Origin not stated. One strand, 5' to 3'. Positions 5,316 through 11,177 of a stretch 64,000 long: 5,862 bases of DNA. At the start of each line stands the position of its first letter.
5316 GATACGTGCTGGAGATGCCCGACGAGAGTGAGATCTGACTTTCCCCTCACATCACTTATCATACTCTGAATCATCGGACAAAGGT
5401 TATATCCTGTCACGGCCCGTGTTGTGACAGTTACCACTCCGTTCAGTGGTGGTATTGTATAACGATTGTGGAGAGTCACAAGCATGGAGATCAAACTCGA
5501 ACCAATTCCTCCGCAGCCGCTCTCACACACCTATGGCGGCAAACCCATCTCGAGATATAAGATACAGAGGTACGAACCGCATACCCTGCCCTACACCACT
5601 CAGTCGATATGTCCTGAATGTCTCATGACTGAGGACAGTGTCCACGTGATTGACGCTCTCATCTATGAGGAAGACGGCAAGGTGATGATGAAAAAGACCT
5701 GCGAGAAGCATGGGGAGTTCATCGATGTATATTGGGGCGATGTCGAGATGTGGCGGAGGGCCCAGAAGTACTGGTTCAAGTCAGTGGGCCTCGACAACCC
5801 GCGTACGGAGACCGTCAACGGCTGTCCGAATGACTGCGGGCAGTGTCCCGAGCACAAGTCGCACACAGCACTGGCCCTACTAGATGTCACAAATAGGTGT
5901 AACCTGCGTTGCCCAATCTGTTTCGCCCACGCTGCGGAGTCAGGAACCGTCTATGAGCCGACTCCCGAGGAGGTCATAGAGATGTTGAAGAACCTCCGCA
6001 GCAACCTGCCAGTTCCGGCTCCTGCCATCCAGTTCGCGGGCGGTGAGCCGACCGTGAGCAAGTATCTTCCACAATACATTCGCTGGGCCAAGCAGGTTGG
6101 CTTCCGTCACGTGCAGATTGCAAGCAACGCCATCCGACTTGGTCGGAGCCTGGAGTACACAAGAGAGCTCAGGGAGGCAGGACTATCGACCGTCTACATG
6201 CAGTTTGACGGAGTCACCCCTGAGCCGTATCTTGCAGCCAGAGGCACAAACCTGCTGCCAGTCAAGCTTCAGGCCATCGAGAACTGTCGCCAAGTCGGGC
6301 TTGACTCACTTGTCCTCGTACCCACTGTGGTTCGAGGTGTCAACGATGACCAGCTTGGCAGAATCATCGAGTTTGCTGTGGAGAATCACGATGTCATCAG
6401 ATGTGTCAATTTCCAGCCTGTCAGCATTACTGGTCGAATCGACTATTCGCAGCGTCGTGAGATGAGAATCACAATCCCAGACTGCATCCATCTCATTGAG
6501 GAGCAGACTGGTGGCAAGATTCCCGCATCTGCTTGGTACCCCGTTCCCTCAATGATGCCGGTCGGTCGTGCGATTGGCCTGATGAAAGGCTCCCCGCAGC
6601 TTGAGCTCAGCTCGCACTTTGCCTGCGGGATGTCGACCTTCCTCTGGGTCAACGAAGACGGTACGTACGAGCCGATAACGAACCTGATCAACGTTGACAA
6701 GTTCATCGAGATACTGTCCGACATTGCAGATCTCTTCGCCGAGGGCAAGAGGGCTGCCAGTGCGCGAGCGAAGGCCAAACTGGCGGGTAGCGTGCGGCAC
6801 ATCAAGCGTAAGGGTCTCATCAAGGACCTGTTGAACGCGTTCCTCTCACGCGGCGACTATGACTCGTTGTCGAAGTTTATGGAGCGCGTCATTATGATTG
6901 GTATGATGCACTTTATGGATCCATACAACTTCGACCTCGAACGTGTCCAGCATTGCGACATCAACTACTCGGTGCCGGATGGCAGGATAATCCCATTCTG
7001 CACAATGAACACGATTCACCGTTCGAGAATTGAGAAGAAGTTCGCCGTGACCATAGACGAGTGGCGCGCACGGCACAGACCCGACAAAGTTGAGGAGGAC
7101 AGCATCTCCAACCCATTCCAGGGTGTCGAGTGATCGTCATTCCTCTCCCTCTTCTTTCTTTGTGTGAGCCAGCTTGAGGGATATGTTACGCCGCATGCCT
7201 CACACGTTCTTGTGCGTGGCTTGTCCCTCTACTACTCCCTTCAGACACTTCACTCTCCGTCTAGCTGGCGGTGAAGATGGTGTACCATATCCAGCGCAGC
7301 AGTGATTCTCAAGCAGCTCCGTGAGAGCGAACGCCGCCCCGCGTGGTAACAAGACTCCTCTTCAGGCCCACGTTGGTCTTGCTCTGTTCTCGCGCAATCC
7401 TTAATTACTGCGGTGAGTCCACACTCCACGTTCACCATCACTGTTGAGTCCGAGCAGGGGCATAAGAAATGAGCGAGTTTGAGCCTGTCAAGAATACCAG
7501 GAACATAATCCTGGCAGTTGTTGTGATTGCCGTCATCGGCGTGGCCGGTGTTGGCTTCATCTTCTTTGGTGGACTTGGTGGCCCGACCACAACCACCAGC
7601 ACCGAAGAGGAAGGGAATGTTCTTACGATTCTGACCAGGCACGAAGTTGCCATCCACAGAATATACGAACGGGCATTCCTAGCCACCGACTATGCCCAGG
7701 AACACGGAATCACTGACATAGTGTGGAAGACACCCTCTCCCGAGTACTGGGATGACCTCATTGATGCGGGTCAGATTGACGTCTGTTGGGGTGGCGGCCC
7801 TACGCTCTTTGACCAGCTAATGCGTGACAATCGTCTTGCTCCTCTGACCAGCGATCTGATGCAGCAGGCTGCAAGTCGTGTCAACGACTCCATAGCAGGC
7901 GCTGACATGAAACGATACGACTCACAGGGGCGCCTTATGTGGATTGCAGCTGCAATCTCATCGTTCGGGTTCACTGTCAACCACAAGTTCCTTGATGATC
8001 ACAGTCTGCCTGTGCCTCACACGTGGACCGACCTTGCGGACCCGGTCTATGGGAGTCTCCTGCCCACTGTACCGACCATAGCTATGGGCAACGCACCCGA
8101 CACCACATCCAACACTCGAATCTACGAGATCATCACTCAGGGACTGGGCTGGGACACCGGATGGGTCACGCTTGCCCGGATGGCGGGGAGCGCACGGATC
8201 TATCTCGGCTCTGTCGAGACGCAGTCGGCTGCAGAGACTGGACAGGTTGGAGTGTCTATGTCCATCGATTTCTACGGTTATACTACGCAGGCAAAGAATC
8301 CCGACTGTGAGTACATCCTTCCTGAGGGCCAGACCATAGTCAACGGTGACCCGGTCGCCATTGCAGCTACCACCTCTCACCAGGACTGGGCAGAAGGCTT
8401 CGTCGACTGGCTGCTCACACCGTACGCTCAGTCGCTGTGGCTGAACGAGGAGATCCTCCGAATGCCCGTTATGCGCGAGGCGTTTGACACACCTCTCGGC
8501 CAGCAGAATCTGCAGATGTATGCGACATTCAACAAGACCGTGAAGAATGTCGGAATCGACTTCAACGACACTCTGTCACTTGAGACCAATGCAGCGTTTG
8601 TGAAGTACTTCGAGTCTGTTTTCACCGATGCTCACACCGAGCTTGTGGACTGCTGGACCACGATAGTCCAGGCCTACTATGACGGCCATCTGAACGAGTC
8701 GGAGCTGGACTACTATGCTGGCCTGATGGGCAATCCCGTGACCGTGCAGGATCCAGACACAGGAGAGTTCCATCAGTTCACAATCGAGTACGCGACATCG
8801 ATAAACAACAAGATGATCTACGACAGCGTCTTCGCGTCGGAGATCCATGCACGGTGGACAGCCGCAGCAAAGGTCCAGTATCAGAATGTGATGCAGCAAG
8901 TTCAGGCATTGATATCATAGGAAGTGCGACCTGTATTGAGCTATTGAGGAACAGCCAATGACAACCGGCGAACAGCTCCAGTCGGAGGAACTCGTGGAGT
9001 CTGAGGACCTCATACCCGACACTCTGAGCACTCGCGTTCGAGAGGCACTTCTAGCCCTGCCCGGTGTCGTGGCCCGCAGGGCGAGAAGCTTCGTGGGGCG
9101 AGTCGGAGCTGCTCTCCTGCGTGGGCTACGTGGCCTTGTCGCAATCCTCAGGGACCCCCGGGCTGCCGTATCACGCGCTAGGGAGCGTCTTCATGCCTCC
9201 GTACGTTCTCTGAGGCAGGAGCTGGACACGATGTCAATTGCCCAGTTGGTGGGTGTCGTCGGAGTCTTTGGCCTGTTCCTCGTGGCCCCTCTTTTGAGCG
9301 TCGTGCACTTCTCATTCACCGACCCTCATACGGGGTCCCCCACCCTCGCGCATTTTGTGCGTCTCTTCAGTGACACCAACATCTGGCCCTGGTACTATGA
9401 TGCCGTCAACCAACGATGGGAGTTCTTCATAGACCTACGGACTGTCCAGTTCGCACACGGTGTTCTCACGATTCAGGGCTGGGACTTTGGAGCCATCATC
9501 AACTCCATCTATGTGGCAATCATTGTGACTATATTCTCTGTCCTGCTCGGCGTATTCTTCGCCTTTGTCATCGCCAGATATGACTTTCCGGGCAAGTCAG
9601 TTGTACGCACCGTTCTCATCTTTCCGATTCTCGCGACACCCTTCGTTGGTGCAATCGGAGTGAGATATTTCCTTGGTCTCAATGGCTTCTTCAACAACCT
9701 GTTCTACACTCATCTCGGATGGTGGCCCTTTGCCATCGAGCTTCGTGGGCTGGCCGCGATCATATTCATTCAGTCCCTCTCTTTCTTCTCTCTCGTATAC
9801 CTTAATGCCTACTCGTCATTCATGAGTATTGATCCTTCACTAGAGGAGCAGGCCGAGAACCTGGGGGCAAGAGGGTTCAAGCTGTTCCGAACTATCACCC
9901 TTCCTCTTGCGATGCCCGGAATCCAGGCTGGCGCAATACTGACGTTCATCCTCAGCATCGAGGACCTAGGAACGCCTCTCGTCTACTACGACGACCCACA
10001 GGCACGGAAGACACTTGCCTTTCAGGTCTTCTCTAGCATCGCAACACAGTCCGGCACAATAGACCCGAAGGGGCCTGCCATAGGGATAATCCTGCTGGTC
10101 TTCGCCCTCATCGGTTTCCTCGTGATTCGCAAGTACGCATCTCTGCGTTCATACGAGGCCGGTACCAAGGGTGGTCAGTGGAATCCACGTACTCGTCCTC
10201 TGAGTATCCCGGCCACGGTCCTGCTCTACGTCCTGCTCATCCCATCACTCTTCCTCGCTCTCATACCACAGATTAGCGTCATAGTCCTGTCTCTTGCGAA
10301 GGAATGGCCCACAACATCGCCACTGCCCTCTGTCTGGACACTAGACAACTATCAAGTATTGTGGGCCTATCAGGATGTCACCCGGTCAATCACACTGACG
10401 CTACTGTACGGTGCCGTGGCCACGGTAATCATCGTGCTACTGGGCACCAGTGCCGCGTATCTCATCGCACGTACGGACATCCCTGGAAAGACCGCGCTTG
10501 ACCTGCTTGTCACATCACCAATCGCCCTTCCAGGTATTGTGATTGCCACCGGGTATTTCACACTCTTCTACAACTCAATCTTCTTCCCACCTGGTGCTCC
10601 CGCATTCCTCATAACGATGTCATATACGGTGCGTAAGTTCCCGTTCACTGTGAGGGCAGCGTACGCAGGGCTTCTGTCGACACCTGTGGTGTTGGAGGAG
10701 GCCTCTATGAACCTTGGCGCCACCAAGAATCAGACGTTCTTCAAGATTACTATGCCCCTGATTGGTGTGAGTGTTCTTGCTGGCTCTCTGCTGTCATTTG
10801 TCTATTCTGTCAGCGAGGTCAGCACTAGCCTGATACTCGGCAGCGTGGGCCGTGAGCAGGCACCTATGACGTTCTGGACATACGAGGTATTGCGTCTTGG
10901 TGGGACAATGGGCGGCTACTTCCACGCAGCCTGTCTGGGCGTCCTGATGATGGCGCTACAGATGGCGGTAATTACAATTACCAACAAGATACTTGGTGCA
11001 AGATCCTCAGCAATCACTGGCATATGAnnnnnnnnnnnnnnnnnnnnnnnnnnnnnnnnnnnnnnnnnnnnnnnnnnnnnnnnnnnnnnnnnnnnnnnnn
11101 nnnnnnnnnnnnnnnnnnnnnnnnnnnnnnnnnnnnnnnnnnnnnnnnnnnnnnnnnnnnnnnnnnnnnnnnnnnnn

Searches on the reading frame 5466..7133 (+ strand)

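Call 43: search_protein_families(library=pfam, proteins=[window:5466-7133:+], max_evalue=0.00001)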
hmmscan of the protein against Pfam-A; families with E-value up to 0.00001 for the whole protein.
window:5466-7133:+ (555 aa): 2 families
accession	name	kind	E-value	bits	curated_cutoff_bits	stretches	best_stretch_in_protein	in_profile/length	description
PF04055.27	Radical_SAM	-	1.5e-24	87.5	29.5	1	141-304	3-166/166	Radical SAM superfamily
PF23545.1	Zn_ribbon_HMPTM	-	1.1e-16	60.6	27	1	43-90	3-44/45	HMPTM N-terminal zinc ribbon domain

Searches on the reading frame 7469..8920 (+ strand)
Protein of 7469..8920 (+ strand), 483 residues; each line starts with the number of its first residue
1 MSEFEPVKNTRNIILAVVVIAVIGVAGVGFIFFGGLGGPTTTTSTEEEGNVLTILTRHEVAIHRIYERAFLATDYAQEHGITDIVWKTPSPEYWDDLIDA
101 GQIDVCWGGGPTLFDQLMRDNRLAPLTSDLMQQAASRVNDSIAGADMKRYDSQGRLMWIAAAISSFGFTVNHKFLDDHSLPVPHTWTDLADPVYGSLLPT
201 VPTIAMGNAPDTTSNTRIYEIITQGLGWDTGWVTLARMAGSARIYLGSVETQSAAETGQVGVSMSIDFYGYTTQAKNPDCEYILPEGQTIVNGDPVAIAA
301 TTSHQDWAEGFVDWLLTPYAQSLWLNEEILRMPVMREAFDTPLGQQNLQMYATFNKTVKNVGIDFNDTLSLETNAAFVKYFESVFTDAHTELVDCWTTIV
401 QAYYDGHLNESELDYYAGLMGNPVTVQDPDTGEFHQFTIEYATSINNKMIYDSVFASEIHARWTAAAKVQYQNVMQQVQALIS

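Call 43: search_protein_families(library=pfam, proteins=[window:7469-8920:+], max_evalue=0.00001)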
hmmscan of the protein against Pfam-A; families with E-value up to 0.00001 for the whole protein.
window:7469-8920:+ (483 aa): 3 families
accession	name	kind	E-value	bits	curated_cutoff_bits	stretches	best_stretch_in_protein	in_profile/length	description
PF13343.11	SBP_bac_6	-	8.3e-15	55.4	24.6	1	111-347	18-232/245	Bacterial extracellular solute-binding protein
PF01547.30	SBP_bac_1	-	6.7e-11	43.2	26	1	71-321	14-306/307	Bacterial extracellular solute-binding protein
PF13416.11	SBP_bac_8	-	2.5e-10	41.1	27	1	71-348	2-275/279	Bacterial extracellular solute-binding protein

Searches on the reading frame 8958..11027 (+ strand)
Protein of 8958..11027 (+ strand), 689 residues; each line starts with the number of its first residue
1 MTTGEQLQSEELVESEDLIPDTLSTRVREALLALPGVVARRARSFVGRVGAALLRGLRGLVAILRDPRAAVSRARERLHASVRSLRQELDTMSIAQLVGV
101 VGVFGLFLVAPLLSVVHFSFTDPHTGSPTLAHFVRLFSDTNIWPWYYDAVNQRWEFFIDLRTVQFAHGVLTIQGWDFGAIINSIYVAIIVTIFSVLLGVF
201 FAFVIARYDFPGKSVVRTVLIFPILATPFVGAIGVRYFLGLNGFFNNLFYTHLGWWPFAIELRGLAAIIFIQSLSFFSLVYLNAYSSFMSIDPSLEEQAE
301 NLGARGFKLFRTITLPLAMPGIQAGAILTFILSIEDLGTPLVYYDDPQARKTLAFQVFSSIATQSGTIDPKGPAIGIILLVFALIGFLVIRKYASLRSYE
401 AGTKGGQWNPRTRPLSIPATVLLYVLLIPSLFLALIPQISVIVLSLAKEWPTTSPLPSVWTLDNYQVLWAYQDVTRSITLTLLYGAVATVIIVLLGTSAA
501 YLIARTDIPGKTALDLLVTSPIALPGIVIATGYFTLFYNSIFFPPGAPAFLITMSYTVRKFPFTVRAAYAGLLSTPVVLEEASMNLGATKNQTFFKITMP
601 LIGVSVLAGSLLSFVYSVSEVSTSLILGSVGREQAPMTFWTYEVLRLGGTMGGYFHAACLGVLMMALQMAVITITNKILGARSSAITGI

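Call 43: search_protein_families(library=pfam, proteins=[window:8958-11027:+], max_evalue=0.00001)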
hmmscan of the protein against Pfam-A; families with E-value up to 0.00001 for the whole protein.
window:8958-11027:+ (689 aa): 1 family
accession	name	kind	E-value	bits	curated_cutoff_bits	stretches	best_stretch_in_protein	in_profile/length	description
PF00528.27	BPD_transp_1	-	3.5e-13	50.1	26.4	2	195-388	2-173/184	Binding-protein-dependent transport system inner membrane component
